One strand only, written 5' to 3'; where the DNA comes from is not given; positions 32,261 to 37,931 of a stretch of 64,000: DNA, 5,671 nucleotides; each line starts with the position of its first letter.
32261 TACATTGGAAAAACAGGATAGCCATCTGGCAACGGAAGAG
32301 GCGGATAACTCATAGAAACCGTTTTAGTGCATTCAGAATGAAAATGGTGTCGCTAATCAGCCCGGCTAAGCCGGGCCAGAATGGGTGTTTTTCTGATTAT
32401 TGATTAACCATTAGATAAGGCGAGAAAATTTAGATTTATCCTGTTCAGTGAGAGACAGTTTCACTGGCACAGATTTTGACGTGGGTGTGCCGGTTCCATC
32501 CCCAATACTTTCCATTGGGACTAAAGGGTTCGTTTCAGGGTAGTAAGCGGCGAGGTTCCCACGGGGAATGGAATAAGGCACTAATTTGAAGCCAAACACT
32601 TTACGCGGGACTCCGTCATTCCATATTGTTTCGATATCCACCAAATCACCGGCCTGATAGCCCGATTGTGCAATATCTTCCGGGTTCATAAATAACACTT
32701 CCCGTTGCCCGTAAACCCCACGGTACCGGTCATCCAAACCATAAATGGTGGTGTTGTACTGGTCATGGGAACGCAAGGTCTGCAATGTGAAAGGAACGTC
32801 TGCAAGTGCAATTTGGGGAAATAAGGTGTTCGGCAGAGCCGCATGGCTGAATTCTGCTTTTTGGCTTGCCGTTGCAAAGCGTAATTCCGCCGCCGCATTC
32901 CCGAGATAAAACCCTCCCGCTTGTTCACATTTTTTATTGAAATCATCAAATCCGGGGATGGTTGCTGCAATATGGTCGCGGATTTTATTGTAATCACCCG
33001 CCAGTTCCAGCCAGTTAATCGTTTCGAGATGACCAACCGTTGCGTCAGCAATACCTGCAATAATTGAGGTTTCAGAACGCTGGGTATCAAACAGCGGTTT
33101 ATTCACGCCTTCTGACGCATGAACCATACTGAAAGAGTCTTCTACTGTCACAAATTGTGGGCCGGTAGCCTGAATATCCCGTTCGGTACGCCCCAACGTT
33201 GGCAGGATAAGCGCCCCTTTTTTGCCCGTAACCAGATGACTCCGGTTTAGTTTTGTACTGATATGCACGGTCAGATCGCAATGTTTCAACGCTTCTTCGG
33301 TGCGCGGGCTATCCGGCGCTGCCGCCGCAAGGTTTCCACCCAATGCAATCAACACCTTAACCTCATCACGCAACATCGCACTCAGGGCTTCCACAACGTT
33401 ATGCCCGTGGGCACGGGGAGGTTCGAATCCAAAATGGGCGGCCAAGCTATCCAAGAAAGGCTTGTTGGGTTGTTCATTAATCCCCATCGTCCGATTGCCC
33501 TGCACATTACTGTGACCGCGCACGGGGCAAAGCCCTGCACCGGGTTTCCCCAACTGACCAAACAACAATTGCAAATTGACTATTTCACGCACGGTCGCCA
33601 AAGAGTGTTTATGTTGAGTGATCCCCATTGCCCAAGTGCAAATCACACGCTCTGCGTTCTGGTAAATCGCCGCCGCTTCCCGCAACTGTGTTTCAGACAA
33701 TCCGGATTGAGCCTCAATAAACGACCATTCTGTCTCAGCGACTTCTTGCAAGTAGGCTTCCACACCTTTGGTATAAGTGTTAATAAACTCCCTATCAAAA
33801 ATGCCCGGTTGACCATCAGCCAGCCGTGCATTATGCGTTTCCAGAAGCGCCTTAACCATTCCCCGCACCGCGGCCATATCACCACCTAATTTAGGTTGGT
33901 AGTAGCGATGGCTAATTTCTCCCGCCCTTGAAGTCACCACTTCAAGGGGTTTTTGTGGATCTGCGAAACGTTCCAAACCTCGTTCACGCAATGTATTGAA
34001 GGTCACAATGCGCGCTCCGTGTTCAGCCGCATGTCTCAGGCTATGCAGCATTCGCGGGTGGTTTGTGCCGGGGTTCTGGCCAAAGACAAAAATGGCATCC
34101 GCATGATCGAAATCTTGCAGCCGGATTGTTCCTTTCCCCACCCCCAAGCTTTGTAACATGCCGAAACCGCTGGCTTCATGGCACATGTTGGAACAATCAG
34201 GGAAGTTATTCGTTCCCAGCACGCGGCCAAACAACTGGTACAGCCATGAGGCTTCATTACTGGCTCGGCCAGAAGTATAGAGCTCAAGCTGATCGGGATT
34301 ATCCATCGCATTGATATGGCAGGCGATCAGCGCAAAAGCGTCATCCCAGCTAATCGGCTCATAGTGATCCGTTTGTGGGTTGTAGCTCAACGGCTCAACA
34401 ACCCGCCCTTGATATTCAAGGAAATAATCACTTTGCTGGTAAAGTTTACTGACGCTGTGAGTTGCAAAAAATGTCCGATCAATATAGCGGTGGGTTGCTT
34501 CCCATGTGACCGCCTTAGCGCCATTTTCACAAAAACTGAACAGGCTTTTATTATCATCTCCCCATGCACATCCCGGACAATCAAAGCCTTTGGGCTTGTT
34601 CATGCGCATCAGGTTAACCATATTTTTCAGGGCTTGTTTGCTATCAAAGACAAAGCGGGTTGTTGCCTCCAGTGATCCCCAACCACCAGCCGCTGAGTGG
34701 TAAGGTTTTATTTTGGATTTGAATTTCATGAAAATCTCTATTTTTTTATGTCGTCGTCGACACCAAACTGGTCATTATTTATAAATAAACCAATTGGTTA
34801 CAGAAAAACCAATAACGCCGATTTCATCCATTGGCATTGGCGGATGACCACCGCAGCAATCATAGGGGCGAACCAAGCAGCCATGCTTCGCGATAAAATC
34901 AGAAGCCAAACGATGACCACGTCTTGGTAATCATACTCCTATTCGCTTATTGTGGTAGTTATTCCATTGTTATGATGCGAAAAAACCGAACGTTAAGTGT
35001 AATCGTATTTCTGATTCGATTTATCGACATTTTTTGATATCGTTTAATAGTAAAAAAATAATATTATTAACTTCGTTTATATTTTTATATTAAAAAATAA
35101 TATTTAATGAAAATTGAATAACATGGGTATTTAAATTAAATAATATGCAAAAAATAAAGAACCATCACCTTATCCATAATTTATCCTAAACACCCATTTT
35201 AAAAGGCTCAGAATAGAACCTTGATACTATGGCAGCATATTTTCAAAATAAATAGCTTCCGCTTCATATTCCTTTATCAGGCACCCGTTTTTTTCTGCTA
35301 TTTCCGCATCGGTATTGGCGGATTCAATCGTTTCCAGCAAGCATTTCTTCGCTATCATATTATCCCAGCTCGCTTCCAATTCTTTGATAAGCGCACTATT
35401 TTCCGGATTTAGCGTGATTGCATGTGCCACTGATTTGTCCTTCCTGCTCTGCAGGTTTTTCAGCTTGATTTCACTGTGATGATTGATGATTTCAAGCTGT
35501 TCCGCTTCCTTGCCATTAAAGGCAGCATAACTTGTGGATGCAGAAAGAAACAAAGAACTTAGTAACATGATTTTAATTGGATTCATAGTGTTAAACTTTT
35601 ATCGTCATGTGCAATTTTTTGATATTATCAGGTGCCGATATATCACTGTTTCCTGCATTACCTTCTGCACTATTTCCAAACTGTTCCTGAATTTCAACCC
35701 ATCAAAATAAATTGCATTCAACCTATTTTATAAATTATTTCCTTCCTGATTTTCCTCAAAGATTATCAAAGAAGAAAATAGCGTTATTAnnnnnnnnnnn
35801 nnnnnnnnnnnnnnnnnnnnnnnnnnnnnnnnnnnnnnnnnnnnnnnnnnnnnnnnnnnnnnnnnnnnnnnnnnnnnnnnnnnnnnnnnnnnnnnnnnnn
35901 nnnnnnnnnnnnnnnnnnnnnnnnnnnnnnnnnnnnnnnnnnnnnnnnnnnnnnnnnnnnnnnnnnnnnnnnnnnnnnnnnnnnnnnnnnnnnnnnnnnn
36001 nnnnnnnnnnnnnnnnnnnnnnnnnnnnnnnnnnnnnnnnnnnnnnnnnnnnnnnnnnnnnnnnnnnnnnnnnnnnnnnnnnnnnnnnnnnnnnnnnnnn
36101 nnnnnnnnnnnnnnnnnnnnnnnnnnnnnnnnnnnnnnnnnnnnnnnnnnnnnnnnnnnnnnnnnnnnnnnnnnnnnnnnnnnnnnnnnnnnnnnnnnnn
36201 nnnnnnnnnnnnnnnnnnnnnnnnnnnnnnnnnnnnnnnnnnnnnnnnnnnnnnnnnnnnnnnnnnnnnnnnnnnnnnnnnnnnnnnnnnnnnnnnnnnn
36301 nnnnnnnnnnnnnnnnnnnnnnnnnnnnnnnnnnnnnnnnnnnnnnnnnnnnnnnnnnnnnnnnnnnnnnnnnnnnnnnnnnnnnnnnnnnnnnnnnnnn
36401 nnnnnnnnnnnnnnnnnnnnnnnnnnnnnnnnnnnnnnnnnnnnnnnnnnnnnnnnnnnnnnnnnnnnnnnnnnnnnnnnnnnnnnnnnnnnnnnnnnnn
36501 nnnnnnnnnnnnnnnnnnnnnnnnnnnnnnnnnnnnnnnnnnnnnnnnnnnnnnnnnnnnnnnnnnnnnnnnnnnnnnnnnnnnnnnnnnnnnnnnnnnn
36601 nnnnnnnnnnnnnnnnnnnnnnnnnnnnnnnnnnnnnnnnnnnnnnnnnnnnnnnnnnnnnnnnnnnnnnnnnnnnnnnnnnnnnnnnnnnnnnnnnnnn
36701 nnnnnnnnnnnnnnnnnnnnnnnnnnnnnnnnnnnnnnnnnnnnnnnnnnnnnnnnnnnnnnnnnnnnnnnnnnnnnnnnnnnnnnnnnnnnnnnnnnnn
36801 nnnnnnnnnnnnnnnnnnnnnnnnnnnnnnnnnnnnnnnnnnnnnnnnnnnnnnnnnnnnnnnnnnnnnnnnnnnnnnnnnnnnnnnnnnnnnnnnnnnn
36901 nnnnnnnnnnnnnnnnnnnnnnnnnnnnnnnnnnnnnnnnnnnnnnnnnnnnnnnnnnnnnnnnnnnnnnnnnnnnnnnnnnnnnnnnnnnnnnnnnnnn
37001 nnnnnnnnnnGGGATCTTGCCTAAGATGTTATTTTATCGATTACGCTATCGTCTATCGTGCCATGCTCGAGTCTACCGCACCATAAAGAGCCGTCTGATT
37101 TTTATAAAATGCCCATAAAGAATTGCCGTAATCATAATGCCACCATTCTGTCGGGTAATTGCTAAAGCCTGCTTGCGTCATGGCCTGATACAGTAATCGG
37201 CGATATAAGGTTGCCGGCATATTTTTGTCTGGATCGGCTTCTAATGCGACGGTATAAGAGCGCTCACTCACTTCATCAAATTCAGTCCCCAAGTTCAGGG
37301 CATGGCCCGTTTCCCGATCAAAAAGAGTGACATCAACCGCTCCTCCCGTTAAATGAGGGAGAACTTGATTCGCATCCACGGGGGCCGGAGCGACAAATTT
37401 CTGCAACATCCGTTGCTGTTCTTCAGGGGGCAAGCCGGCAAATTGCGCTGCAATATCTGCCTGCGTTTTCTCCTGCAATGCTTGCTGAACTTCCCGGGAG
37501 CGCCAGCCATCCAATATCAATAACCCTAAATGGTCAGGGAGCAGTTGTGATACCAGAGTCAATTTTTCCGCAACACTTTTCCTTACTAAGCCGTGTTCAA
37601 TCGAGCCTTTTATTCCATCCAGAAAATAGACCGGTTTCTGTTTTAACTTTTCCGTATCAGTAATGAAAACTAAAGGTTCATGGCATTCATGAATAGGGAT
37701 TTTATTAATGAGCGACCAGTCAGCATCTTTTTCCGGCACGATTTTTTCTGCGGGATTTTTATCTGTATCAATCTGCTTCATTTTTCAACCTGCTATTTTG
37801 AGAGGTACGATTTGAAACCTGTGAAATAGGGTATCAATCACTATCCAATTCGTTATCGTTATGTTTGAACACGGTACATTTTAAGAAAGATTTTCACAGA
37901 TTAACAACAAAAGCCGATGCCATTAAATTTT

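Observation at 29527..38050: The pyrB-pyrI operon is split by an insertion of about 8.5 kb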

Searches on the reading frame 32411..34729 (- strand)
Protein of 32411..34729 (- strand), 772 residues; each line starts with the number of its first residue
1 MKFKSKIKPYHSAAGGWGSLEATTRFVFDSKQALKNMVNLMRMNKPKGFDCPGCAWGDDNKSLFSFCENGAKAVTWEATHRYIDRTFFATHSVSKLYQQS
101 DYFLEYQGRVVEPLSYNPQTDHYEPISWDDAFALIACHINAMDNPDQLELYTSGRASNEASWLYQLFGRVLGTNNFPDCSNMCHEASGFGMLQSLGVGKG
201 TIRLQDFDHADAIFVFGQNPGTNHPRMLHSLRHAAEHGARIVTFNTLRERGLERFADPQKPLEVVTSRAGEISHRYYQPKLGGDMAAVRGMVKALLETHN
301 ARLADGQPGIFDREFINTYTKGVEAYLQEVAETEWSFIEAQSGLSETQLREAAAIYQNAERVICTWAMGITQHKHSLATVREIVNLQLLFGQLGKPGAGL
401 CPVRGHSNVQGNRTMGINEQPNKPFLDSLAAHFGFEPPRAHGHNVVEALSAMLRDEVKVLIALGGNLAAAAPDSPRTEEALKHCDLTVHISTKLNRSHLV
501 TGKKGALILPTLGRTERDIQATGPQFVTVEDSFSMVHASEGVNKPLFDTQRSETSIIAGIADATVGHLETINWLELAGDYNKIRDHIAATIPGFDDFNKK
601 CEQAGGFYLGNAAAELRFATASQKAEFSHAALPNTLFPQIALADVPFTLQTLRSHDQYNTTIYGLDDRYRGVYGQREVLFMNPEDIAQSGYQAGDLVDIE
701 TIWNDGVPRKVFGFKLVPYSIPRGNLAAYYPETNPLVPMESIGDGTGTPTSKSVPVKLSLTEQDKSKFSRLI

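Call 3: search_protein_families(library=ncbifam, proteins=[window:32411-34729:-])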
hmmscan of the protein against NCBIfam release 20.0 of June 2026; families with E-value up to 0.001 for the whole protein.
window:32411-34729:- (772 aa): 20 families
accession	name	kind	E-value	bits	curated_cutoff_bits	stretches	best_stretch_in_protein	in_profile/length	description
TIGR01701.1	Fdhalpha-like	subfamily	4e-272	904.8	582.15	1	14-759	2-742/744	FdhF/YdeP family oxidoreductase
NF007406.0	PRK09939.1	equivalog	1.2e-240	800.8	1473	1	4-759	2-756/759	acid resistance putative oxidoreductase YdeP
TIGR01591.1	Fdh-alpha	equivalog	5.8e-64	216.4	666.25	1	105-701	49-617/672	formate dehydrogenase subunit alpha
NF047855.1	AssmNtatRedNasC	equivalog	6e-34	117.3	1100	1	107-513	75-462/708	assimilatory nitrate reductase catalytic subunit NasC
NF041323.1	Nitr_red_NasA_Halo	equivalog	4.9e-27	94.8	1000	1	121-665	61-584/673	assimilatory nitrate reductase NasA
TIGR01553.1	formate-DH-alph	equivalog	2.9e-24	84.9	814.2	2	103-245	100-257/1009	formate dehydrogenase-N subunit alpha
NF041513.1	formate_DH_Act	exception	1.7e-15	56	1400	2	339-412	404-481/1067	formate dehydrogenase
NF010055.0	PRK13532.1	equivalog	3.2e-15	55.4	904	2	322-407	327-413/830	nitrate reductase catalytic subunit NapA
TIGR01973.1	NuoG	equivalog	5.3e-14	51.9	470.05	1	104-517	264-572/606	NADH-quinone oxidoreductase subunit NuoG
TIGR01706.1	NAPA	equivalog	9.5e-13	47.3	930.55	1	121-410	114-416/830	periplasmic nitrate reductase subunit alpha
NF012032.0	PRK15488.1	equivalog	7.8e-12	44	694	1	108-397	97-359/759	thiosulfate reductase PhsA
NF041714.1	arsenate_red_ArrA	equivalog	2.2e-10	39.3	1600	1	119-221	121-223/848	arsenate respiratory reductase molybdopterin-containing subunit ArrA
TIGR03129.1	one_C_dehyd_B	equivalog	3.5e-08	32.4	327.8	1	337-412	220-292/421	formylmethanofuran dehydrogenase subunit B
TIGR02693.1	arsenite_ox_L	equivalog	6e-08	31.1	359.05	1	107-407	113-421/806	arsenate reductase (azurin) large subunit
TIGR00509.1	bisC_fam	subfamily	3.5e-07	28.8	1017.55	1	274-410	223-354/772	molybdopterin guanine dinucleotide-containing S/N-oxide reductase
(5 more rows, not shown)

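Call 4: search_protein_families(library=pfam, proteins=[window:32411-34729:-])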
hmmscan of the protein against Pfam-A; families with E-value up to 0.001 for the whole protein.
window:32411-34729:- (772 aa): 2 families
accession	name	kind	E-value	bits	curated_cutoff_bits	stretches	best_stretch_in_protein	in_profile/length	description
PF00384.28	Molybdopterin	-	3.3e-19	69.6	24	1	120-516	11-315/353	Molybdopterin oxidoreductase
PF01568.27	Molydop_binding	-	5.5e-07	30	26.8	1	647-754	1-109/110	Molydopterin dinucleotide binding domain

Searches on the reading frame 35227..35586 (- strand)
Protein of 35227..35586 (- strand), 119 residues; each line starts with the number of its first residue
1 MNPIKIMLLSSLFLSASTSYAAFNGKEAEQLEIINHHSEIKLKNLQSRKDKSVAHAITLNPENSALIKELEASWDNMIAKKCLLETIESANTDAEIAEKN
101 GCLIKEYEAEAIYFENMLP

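Call 3: search_protein_families(library=ncbifam, proteins=[window:35227-35586:-])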
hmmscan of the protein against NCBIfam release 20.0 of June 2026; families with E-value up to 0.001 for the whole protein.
window:35227-35586:- (119 aa): 0 families

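Call 4: search_protein_families(library=pfam, proteins=[window:35227-35586:-])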
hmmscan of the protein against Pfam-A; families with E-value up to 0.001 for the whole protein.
window:35227-35586:- (119 aa): 0 families

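Call 14: search_protein_families(library=pfam, proteins=[window:35227-35586:-], max_evalue=1)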
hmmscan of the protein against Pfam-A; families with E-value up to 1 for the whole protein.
window:35227-35586:- (119 aa): 1 family
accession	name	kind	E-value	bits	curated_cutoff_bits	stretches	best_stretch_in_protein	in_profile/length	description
PF08955.15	BofC_C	-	0.011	16.2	21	1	19-60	20-60/74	BofC C-terminal domain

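Call 54: search_protein_families(library=pfam, proteins=[P0135, P0148], max_evalue=10)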
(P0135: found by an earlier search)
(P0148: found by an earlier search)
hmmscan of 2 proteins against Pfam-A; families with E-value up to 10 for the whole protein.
P0135 (649 aa): 0 families

P0148 (187 aa): 0 families

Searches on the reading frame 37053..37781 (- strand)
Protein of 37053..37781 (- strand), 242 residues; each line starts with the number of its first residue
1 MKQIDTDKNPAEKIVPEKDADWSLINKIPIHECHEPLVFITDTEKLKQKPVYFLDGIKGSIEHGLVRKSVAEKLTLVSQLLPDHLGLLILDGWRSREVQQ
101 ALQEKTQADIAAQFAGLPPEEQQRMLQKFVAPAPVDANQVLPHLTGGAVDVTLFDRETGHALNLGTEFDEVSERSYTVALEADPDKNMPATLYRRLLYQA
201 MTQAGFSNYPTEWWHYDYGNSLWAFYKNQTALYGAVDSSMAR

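Call 3: search_protein_families(library=ncbifam, proteins=[window:37053-37781:-])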
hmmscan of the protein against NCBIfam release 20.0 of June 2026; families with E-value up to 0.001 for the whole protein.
window:37053-37781:- (242 aa): 2 families
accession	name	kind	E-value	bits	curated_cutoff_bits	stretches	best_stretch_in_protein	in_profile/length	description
NF007557.0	PRK10178.1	equivalog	2.9e-18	66.2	176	1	119-220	72-170/188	D-alanyl-D-alanine dipeptidase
NF033115.1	dipept_VanX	equivalog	2e-13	50.6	320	1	84-218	59-185/199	D-Ala-D-Ala dipeptidase VanX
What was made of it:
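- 37053..37781 (-): Cytoplasmic M15 (VanX/DdpX-like) metallopeptidase (242 aa), forming a pair with DUF819. It is below the DdpX and VanX equivalog cut-offs (call 3).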

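Call 4: search_protein_families(library=pfam, proteins=[window:37053-37781:-])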
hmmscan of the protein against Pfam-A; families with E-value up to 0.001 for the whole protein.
window:37053-37781:- (242 aa): 1 family
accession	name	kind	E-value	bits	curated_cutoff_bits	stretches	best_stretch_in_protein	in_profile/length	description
PF01427.22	Peptidase_M15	-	2.1e-20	73.8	27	1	65-226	40-189/199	D-ala-D-ala dipeptidase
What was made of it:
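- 37053..37781 (-): PF01427, E=2e-20 (call 4).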

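Call 54: search_protein_families(library=pfam, proteins=[P0135, P0148], max_evalue=10)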
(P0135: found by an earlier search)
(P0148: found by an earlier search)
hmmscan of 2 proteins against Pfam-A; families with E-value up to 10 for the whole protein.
P0135 (649 aa): 0 families

P0148 (187 aa): 0 families
